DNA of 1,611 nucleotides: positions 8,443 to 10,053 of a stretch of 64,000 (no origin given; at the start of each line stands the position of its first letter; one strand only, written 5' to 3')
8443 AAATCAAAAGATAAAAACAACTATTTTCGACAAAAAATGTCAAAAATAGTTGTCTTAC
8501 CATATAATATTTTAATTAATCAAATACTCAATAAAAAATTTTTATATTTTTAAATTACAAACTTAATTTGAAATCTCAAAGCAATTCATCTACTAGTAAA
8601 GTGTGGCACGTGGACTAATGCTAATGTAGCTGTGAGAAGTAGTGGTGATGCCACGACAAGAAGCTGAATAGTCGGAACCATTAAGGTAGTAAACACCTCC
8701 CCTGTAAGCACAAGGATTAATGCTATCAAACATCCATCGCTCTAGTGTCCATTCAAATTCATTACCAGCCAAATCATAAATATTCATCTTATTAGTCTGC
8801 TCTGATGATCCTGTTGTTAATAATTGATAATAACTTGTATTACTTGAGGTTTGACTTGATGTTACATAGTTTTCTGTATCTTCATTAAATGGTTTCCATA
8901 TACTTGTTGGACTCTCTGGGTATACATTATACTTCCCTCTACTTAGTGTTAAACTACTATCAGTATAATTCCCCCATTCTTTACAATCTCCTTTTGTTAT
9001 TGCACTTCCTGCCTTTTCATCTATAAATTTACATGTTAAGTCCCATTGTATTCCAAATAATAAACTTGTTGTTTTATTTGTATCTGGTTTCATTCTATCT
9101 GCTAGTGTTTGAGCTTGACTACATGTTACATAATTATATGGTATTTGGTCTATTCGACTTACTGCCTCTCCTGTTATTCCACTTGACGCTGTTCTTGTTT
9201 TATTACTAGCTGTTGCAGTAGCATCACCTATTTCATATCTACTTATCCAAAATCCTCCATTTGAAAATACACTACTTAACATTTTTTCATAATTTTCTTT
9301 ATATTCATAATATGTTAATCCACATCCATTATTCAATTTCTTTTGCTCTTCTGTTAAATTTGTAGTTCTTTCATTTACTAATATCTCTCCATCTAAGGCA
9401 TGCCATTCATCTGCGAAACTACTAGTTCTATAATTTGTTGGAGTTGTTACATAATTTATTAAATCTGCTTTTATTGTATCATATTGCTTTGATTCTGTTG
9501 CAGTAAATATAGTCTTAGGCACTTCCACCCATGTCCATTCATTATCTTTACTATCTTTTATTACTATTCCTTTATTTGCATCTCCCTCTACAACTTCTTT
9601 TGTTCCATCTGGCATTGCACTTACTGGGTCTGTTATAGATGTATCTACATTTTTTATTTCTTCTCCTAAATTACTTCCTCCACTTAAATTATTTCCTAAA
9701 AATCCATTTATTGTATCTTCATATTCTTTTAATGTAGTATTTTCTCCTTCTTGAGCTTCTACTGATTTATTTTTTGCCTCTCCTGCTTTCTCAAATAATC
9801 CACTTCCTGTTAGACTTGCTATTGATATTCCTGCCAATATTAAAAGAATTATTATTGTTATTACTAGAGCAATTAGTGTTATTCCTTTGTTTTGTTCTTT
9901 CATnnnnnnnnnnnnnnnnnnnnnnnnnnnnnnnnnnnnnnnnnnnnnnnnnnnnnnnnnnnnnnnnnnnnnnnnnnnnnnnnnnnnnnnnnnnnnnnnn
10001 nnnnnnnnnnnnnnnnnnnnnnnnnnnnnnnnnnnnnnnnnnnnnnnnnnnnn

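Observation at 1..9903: Three-gene surface module: pilin-like-anchored FGE-domain protein followed by two giant adhesin-like genes (A1, then B1 running off the window)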

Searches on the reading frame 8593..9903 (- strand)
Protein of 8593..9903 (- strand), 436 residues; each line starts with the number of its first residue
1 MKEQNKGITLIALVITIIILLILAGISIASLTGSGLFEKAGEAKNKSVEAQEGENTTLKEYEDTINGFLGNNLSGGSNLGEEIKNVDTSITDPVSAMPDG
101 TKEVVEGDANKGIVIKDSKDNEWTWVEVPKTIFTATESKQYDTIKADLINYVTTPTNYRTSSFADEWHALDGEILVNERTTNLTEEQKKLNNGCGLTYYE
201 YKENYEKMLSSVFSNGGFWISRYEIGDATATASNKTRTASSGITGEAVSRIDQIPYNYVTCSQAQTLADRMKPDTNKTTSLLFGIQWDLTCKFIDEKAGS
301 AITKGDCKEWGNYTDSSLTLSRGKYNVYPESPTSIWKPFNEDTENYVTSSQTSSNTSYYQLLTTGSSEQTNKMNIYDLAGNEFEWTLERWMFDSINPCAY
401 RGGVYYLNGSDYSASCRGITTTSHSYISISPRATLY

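Call 6: search_protein_families(library=pfam, proteins=[window:8593-9903:-], max_evalue=0.01)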
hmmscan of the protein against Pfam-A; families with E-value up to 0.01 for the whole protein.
window:8593-9903:- (436 aa): 0 families

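Call 7: search_protein_families(library=ncbifam, proteins=[window:8593-9903:-], max_evalue=0.01)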
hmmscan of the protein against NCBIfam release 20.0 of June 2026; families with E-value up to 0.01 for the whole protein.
window:8593-9903:- (436 aa): 1 family
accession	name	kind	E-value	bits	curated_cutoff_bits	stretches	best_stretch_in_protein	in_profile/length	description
NF041775.1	typeIV_PilA_Myxo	equivalog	0.0051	16.8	400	0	4-44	9-49/214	type IV pilin protein PilA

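Call 9: search_protein_families(library=pfam, proteins=[window:8593-9903:-], max_evalue=10)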
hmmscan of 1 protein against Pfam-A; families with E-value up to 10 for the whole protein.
window:8593-9903:- (436 aa): 2 families
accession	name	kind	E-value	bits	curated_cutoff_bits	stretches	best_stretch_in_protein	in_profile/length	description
PF07963.17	N_methyl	-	0.014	15.4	21.2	1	5-27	4-26/27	Prokaryotic N-terminal methylation motif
PF03781.23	FGE-sulfatase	-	0.026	14.6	23.3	1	351-401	155-203/255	Sulfatase-modifying factor enzyme 1-like domain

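Call 20: find_homologous_proteins(query=window:8593-9903:-, max_evalue=0.001)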
Query window:8593-9903:- (436 aa): 7091 proteins with E <= 0.001 among 8000 candidates; the best 120 are listed.
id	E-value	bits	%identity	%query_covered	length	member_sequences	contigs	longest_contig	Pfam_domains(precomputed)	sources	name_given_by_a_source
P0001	1.6e-289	978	100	100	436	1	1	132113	-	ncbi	-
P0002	3.4e-245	832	88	100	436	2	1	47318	-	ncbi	-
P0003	1.2e-231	787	83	100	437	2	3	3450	-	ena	-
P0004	1.8e-169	582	64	94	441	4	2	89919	-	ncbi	-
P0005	4.1e-164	565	64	100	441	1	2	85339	-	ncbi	-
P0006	4.8e-144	499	60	100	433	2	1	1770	-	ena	-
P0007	1.7e-138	480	57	99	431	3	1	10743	-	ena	-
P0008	4.4e-138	479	57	99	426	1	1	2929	-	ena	-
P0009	4.0e-132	459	56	99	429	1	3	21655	-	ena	-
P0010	7.1e-131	455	56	100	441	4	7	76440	-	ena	-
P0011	1.2e-129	451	54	100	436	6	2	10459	-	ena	-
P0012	2.5e-129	450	57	100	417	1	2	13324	-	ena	-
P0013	2.8e-127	443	57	100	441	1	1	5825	-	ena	-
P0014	6.6e-127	442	56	100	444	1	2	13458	-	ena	-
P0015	8.3e-127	442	56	100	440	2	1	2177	-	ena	-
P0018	7.8e-125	435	56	100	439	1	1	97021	-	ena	-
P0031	1.3e-114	402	53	93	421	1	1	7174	PF03781.23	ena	-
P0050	1.1e-108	382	57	75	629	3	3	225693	-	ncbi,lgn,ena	-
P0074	1.3e-103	365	47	99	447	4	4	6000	PF03781.23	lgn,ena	-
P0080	4.5e-103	364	46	100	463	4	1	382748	-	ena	-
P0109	7.6e-100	353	54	78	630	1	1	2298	PF03781.23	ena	-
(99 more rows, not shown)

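Call 25: find_encoding_contigs(protein=P0002, flank=10000, max_places=2)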
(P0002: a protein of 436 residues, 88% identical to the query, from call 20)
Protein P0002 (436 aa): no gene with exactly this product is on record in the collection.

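Call 26: find_encoding_contigs(protein=P0004, flank=10000, max_places=2)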
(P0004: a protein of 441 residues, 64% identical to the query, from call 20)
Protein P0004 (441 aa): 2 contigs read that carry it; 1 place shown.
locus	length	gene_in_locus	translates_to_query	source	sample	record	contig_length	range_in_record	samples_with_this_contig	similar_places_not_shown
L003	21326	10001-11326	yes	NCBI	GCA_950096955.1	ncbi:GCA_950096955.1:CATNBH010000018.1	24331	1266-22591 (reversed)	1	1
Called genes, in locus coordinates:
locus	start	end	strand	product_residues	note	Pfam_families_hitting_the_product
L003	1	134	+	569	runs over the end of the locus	-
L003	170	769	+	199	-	PF01479:S4 (weak), PF00849:PseudoU_synth_2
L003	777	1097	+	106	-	PF00849:PseudoU_synth_2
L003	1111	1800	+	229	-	-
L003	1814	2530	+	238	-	PF01479:S4, PF00849:PseudoU_synth_2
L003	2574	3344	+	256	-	PF00575:S1, PF23459:S1_RRP5 (weak)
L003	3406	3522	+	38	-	-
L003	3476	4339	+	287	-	PF13814:Replic_Relax (faint)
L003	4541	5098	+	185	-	PF13173:AAA_14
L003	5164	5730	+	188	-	PF13635:DUF4143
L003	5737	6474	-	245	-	PF13353:Fer4_12, PF04055:Radical_SAM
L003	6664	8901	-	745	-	PF02901:PFL-like, PF01228:Gly_radical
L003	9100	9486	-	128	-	PF13560:HTH_31, PF01381:HTH_3, PF12844:HTH_19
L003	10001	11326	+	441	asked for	-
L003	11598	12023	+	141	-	PF02381:MraZ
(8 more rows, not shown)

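Call 27: find_encoding_contigs(protein=P0018, flank=10000, max_places=2)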
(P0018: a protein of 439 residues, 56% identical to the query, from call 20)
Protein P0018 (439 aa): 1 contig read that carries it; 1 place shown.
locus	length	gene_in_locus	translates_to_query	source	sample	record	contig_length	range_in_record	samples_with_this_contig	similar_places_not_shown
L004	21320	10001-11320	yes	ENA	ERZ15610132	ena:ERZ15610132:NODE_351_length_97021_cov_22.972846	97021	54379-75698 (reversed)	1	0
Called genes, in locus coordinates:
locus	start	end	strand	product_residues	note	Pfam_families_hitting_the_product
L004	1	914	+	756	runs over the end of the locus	PF00664:ABC_membrane, PF00005:ABC_tran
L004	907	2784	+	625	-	PF00664:ABC_membrane, PF00005:ABC_tran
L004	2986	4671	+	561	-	-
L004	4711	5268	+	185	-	PF01195:Pept_tRNA_hydro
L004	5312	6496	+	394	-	PF10150:RNase_E_G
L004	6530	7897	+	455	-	PF00919:UPF0004, PF04055:Radical_SAM, PF18693:TRAM_2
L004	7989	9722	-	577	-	PF05833:NFACT_N, PF05670:NFACT-R_1, PF18297:NFACT-R_2 (weak)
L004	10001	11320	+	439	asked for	-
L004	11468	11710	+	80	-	-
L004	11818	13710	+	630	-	PF09972:DUF2207, PF20990:DUF2207_C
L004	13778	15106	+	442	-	PF00009:GTP_EFTU, PF01926:MMR_HSR1, PF02421:FeoB_N, PF00009:GTP_EFTU, PF01926:MMR_HSR1, PF02421:FeoB_N, PF04548:AIG1 (weak), PF14714:KH_dom-like, +6 more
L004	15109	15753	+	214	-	PF02660:G3P_acyltransf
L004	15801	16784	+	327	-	PF01210:NAD_Gly3P_dh_N, PF07479:NAD_Gly3P_dh_C, PF20618:GPD_NAD_C_bact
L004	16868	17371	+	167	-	PF12773:DZR (faint), PF24460:DUF7575 (weak), PF13240:Zn_Ribbon_1, PF13248:Zn_ribbon_3 (weak)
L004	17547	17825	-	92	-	-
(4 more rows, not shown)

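Call 36: search_protein_families(library=ncbifam, proteins=[window:8593-9903:-], max_evalue=1)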
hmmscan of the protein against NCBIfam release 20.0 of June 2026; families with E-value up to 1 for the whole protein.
window:8593-9903:- (436 aa): 3 families
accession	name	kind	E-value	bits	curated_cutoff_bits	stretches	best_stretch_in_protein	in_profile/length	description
NF041775.1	typeIV_PilA_Myxo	equivalog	0.0051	16.8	400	1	4-44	9-49/214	type IV pilin protein PilA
NF006283.1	PRK08455.1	equivalog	0.096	12.3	187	1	4-54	14-65/182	flagellar basal body-associated protein FliL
NF007862.0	PRK10574.1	equivalog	0.46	10.6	138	1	3-31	2-30/145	prepilin peptidase-dependent pilin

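Call 38: search_solved_structures(query=window:8593-9903:-, max_evalue=10, show_alignments=2)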
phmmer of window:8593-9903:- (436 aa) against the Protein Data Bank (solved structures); distinct sequences matched with E-value up to 10: 5.
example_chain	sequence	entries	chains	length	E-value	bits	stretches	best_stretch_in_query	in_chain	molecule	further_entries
5aoh_A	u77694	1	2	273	0.26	13.4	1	354-417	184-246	Spore coat protein CotH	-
4ae8_A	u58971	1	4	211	0.45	12.7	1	106-219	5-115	THIOESTERASE SUPERFAMILY MEMBER 4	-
5hha_A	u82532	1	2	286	0.73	12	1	336-397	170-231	PvdO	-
9egp_A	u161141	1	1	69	0.99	11.5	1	4-46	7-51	Geopilin domain 1 protein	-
1y4j_A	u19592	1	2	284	1.7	10.8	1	369-423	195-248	Sulfatase modifying factor 2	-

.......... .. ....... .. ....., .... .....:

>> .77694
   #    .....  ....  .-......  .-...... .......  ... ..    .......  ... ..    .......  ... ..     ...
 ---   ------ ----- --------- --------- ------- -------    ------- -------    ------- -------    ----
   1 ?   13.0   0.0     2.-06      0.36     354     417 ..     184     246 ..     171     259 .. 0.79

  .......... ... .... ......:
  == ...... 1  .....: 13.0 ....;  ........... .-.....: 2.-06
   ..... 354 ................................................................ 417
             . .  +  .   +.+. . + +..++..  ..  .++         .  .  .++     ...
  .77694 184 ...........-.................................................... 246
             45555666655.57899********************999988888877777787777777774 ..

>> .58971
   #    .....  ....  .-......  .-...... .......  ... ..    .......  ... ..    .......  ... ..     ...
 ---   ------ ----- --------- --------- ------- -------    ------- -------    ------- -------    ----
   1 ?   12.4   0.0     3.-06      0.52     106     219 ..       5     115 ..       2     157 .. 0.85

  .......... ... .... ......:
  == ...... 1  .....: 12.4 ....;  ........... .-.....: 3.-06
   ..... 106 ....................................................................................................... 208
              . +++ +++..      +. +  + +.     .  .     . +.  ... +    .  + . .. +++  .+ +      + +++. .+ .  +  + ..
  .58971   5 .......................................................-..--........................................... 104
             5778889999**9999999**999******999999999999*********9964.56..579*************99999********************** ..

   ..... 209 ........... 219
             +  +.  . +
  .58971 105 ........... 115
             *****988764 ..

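Call 41: search_solved_structures(query=A1, max_evalue=1, show_alignments=2)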
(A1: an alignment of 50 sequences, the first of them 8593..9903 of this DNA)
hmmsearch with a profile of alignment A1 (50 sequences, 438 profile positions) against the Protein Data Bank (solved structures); distinct sequences matched with E-value up to 1: 8.
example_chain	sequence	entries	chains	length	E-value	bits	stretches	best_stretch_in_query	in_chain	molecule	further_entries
9egp_A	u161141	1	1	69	0.00024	23.2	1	2-54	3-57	Geopilin domain 1 protein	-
1y4j_A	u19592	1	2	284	0.0065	18.4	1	373-435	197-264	Sulfatase modifying factor 2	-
7tgg_A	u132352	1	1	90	0.014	17.4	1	2-35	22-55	Geopilin domain 1 protein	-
5aoh_A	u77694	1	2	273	0.22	13.4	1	368-433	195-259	Spore coat protein CotH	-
9lab_B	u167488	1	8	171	0.27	13.1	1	5-27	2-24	MSHA major pilin subunit MshA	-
8qqj_J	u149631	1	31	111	0.28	13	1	11-104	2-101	Type IV narrow pilus major component PilA5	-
6xxe_A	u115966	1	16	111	0.3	13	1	11-104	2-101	Uncharacterized protein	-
9laa_A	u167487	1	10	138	0.47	12.3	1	3-32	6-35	Type IV pilin protein PilA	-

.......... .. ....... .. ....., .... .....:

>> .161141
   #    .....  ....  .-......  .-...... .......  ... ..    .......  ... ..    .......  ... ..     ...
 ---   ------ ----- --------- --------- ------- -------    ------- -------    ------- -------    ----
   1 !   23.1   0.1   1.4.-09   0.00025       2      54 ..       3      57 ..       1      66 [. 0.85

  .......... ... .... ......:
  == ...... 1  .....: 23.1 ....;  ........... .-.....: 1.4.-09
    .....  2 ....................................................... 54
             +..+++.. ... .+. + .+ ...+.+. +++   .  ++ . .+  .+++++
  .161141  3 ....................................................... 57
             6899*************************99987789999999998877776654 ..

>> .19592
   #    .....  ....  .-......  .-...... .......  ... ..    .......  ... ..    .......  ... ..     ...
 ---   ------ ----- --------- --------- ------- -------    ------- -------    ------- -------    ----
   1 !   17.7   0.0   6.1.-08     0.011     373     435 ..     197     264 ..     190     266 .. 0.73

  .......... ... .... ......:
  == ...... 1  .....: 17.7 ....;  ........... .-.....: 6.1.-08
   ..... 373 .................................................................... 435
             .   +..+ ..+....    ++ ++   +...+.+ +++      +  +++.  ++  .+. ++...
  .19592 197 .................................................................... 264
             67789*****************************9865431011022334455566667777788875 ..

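Call 49: predict_structure(alignment_id=A1)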
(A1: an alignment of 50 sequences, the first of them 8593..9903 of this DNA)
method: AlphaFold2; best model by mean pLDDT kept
length: 436 residues; sequences in the alignment: 50
mean_pLDDT: 81.1   pTM: 0.79
mean pLDDT of the five models: 81.1, 80.8, 80.4, 79.4, 74.3
residues with pLDDT >= 90: 169; 70-90: 162; 50-70: 84; < 50: 21
segments of 3 or more residues with pLDDT < 50: 1-3, 5-7, 69-77, 300-303
pLDDT, mean of each block of 10 residues (from residue 1): 50 77 62 59 65 63 54 46 90 91 88 89 94 97 97 84 93 92 97 94 98 97 84 80 84 88 94 91 95 74 59 75 86 87 86 71 72 56 90 89 71 85 89 94
secondary structure, 60 per line:
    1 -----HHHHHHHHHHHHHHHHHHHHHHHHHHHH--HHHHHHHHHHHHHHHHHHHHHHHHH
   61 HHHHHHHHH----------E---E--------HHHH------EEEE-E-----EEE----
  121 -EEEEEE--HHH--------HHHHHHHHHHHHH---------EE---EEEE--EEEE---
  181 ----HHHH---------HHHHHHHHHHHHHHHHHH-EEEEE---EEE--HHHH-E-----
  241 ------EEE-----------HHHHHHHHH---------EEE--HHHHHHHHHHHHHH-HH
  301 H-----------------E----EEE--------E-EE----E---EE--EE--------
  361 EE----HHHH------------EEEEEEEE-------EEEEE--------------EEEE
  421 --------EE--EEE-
elements in order: H6-33 H36-69 H93-96 E103-106 E114-116 E122-127 H141-153 E168-171 E174-177 H185-188 H198-215 E217-221 E225-227 H230-233 E247-249 H261-269 E279-281 H284-297 E324-326 H367-370 E383-390 E398-402 E417-420 E433-435

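Call 53: fold_search(model_id=the predicted structure, library=pdb)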
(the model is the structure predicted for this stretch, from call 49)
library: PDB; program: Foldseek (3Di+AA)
matches with E <= 10: 110; with E <= 0.001: 0
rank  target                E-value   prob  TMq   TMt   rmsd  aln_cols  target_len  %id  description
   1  5aoh_A                2.5e-03  0.85  0.22  0.34  19.0       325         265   13  Crystal Structure of CarF (released 2017-01-25)
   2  1yu3                  5.1e-03  0.93  0.23  0.26   8.3       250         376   10  Major Tropism Determinant I1 Variant (released 2005-09-20)
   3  5aoh_B                6.5e-03  0.97  0.28  0.44   8.2       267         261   13  Crystal Structure of CarF (released 2017-01-25)
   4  6s07_A                1.2e-02  0.87  0.25  0.34  10.4       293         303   15  Structure of formylglycine-generating enzyme at 1.04 A in complex with copper and substrate reveals an acidic pocket f (released 2019-06-26)
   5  1yu1                  1.3e-02  0.91  0.24  0.28   7.0       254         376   11  Major Tropism Determinant P3c Variant (released 2005-09-20)
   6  6xtq_A                1.6e-02  0.82  0.24  0.33  10.3       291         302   12  Crystal structure reveals non-coordinative binding of O2 to the copper center of the formylglycine-generating enzyme - (released 2021-01-27)
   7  1yu4_A                1.8e-02  0.87  0.24  0.27   7.8       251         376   10  Major Tropism Determinant U1 Variant (released 2005-09-20)
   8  2q17_E                2.2e-02  0.69  0.23  0.33  10.2       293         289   14  Formylglycine Generating Enzyme from Streptomyces coelicolor (released 2008-04-01)
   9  1y1h_X                2.4e-02  0.72  0.23  0.35  10.4       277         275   13  human formylglycine generating enzyme, oxidised Cys refined as hydroperoxide (released 2005-05-31)
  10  1yu2                  2.4e-02  0.11  0.16  0.18  19.5       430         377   11  Major Tropism Determinant M1 Variant (released 2005-09-20)
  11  8aru_A                2.9e-02  0.66  0.23  0.33  10.6       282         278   12  Crystal Structure of human formylglycine generating enzyme (released 2023-08-23)
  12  5nxl                  3.0e-02  0.77  0.26  0.37  10.2       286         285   15  Formylglycine generating enzyme from T. curvata in complex with Ag(I) (released 2017-06-07)
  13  6xtp_A                3.0e-02  0.47  0.23  0.32  16.4       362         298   12  Crystal structure reveals non-coordinative binding of O2 to the copper center of the formylglycine-generating enzyme - (released 2021-01-27)
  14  2aft_X                3.2e-02  0.63  0.23  0.34  10.6       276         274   13  Formylglycine generating enzyme C336S mutant (released 2005-12-13)
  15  6muj_B                3.2e-02  0.60  0.23  0.33  10.3       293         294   13  Formylglycine generating enzyme bound to copper (released 2019-02-27)
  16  1yu0                  3.4e-02  0.82  0.25  0.28   7.0       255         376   10  Major Tropism Determinant P1 Variant (released 2005-09-20)
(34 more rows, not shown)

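Call 81: find_encoding_contigs(protein=P0080, flank=10000, max_places=1)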
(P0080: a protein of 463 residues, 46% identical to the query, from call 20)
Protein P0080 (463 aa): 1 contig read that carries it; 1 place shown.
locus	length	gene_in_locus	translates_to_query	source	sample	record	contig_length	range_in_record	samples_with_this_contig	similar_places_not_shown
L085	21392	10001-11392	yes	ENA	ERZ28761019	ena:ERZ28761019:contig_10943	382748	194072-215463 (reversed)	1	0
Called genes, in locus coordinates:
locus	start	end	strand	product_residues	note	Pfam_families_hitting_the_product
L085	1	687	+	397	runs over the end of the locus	PF13742:tRNA_anti_2, PF01336:tRNA_anti-codon, PF02601:Exonuc_VII_L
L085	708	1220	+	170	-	-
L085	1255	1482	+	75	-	PF02609:Exonuc_VII_S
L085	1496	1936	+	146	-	PF02681:DUF212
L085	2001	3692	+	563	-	PF01268:FTHFS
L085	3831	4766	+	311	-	PF03418:Peptidase_A25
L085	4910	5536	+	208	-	-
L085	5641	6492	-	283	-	PF08812:YtxC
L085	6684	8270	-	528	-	PF03065:Glyco_hydro_57, PF09210:BE_C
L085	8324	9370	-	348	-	PF16258:DUF4912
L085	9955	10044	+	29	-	-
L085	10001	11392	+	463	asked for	-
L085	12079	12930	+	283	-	PF12746:GNAT_acetyltran (weak), PF00583:Acetyltransf_1 (weak), PF08445:FR47 (weak)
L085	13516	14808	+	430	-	-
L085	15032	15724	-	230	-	-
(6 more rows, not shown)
